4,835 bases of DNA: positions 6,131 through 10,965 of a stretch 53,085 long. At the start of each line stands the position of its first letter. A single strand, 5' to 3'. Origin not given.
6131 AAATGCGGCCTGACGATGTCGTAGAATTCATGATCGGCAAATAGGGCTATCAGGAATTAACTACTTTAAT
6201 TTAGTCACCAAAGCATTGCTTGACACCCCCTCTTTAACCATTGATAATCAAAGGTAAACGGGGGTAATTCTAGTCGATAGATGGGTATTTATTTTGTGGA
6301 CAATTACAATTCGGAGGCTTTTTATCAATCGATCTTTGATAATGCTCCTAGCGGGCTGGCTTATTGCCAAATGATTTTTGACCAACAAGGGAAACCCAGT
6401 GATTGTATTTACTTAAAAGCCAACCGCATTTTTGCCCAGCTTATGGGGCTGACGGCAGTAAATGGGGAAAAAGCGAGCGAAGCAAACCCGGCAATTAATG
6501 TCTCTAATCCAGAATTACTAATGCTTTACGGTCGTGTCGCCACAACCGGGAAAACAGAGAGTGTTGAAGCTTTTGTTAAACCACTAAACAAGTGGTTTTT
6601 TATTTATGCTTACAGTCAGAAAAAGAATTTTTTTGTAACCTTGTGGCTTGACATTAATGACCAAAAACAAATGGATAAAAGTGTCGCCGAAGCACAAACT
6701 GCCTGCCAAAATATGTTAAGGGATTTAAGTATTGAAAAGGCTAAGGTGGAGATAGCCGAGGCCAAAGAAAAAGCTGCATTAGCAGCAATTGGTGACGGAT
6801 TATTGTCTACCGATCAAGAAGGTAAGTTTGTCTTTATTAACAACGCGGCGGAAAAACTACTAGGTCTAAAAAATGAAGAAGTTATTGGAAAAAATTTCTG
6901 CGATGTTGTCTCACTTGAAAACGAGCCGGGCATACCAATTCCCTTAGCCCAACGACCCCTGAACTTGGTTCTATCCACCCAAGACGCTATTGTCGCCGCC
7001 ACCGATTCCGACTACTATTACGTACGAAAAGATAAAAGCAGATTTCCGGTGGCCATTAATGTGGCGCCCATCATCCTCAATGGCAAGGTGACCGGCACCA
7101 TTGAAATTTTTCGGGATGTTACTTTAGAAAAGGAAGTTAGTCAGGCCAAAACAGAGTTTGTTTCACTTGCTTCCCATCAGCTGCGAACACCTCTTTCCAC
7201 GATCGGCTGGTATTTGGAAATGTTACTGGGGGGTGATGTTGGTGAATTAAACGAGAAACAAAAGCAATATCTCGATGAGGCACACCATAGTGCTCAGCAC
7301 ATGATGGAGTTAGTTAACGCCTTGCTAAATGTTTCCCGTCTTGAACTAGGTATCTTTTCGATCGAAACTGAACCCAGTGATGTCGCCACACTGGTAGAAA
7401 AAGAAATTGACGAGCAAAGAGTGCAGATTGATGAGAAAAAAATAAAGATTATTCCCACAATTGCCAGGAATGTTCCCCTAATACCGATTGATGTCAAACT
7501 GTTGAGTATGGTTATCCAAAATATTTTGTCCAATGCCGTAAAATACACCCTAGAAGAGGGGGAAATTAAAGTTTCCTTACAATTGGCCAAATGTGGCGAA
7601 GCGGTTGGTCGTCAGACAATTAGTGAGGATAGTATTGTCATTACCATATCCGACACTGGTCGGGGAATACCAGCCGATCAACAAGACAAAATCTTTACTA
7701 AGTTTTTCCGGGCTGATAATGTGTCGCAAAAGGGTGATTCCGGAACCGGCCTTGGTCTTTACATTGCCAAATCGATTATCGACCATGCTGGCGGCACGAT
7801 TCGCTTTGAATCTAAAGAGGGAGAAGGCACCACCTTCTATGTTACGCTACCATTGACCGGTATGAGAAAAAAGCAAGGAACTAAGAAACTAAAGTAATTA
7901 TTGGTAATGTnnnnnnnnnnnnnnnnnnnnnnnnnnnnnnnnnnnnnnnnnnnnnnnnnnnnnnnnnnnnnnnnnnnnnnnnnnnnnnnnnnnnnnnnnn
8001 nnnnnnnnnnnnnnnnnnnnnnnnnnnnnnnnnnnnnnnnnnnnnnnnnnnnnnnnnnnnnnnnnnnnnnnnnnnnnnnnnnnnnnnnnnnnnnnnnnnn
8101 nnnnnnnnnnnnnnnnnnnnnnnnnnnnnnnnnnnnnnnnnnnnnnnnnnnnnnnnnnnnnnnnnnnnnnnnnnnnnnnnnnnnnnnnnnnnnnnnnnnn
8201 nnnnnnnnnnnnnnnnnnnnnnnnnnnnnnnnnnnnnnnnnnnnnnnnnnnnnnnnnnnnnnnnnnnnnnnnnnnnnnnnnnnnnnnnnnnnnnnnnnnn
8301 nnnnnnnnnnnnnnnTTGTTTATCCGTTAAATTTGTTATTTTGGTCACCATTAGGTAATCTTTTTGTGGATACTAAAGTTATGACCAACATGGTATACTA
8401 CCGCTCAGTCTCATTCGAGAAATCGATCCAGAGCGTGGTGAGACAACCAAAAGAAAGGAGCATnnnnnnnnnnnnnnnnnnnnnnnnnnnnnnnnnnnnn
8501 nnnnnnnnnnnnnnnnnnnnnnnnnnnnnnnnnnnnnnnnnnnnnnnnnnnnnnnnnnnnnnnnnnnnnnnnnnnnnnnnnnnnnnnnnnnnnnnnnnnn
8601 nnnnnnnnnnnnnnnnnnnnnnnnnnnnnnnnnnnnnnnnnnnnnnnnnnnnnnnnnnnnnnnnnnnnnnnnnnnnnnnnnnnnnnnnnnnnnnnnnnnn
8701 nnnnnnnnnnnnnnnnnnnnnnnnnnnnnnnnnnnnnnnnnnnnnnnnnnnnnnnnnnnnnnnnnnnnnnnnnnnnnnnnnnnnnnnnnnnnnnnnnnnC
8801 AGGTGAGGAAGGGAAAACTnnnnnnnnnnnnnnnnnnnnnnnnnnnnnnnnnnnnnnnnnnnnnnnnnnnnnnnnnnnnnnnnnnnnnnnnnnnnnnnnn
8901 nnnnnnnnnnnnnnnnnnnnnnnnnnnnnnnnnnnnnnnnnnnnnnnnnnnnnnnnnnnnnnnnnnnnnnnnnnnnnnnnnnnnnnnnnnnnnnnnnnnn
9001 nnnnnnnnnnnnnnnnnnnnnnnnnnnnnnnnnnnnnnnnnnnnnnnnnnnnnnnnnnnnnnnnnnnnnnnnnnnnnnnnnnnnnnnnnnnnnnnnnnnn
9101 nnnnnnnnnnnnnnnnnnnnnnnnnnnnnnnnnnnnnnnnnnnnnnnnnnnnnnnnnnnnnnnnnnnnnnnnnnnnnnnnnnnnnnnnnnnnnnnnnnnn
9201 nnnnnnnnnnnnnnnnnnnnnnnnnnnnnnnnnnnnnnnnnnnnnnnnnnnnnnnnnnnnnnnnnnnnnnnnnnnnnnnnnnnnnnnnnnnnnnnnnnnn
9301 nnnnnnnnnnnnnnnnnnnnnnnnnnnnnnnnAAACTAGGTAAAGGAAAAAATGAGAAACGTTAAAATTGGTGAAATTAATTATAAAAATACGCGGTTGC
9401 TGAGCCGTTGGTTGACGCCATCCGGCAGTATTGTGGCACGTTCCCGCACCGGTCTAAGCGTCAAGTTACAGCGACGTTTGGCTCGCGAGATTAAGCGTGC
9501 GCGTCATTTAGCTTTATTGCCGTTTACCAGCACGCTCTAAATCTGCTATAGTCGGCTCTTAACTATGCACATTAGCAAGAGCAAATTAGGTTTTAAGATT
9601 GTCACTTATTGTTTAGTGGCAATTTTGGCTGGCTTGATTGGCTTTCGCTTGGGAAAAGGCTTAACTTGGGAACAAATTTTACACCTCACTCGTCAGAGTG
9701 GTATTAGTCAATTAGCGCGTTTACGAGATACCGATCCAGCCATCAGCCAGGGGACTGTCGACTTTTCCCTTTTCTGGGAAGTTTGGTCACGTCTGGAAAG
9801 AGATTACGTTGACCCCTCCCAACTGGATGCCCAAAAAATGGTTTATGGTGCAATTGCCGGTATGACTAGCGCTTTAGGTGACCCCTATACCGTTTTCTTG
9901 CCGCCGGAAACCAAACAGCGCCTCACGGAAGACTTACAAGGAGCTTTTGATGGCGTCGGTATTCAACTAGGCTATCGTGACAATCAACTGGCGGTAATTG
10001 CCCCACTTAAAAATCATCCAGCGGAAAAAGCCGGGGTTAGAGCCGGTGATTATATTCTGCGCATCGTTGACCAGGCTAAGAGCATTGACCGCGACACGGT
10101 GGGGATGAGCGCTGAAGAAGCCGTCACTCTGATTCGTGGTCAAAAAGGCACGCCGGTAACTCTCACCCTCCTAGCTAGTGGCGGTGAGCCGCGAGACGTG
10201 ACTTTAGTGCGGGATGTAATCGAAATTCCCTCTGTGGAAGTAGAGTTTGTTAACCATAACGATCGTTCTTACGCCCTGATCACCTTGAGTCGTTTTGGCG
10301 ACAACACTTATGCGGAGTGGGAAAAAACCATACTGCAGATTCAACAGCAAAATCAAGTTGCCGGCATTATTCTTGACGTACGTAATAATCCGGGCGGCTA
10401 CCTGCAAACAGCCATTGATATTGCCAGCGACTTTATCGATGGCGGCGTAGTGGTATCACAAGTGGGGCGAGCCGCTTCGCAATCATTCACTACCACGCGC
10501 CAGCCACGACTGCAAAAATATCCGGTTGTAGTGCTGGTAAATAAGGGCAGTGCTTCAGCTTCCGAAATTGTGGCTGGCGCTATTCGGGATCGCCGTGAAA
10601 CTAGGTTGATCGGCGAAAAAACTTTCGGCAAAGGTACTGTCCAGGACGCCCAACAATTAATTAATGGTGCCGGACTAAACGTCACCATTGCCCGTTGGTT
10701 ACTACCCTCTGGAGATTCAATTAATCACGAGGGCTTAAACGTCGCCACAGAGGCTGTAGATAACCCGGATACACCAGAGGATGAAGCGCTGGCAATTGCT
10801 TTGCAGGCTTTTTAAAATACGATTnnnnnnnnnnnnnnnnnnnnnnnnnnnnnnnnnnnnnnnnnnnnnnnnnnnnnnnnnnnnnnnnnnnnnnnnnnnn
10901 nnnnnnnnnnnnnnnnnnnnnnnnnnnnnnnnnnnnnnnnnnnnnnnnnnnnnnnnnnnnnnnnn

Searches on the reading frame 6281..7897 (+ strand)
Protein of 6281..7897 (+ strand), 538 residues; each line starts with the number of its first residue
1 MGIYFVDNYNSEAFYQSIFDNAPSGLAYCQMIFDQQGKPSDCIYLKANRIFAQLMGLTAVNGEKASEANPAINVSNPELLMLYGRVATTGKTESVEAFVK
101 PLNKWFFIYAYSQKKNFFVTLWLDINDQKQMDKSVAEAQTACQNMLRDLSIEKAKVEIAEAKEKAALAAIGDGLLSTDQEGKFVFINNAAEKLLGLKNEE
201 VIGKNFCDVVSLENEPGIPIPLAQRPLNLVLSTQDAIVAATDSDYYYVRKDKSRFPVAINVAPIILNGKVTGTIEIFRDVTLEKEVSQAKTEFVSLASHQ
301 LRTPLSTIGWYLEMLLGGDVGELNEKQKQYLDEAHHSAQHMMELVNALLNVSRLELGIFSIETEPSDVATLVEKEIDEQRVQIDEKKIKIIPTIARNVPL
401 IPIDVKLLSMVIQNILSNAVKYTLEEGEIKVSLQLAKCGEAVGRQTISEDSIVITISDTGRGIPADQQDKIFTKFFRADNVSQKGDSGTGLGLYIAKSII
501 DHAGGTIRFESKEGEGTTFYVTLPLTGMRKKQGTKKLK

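Call 50: search_protein_families(library=pfam, proteins=[window:6281-7897:+], max_evalue=0.00001)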
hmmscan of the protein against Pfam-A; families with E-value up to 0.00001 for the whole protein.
window:6281-7897:+ (538 aa): 6 families
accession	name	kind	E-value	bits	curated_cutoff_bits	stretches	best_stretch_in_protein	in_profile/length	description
PF02518.31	HATPase_c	-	4.7e-30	104.7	26.4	1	404-526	2-110/111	Histidine kinase-, DNA gyrase B-, and HSP90-like ATPase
PF00512.31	HisKA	-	3.3e-17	62.7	26.9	1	289-356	1-65/66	His Kinase A (phospho-acceptor) domain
PF13426.13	PAS_9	-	1e-14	55.1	27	1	172-281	2-102/103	PAS domain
PF08448.16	PAS_4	-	4.4e-11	43.4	23.1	1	168-284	2-109/110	PAS fold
PF13188.13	PAS_8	-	2.5e-09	37.1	21.8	0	164-206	4-47/65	PAS domain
PF00989.32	PAS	-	7.1e-09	36.1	22.6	1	165-214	5-54/113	PAS fold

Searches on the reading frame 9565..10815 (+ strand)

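Call 50: search_protein_families(library=pfam, proteins=[window:9565-10815:+], max_evalue=0.00001)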
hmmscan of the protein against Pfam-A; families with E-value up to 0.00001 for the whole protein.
window:9565-10815:+ (416 aa): 4 families
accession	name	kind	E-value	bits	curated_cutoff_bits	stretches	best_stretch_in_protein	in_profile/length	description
PF03572.23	Peptidase_S41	-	3.1e-46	157.4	24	1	236-391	2-159/165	Peptidase family S41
PF00595.29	PDZ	-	4.3e-07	30.6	23.2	1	126-202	9-80/81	PDZ domain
PF22694.1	CtpB_N-like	-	6.5e-07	30.2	27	1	30-116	4-85/85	Activating protease CtpB N-terminal domain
PF17820.7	PDZ_6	-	1.2e-06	28.5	27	0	149-202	7-52/54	PDZ domain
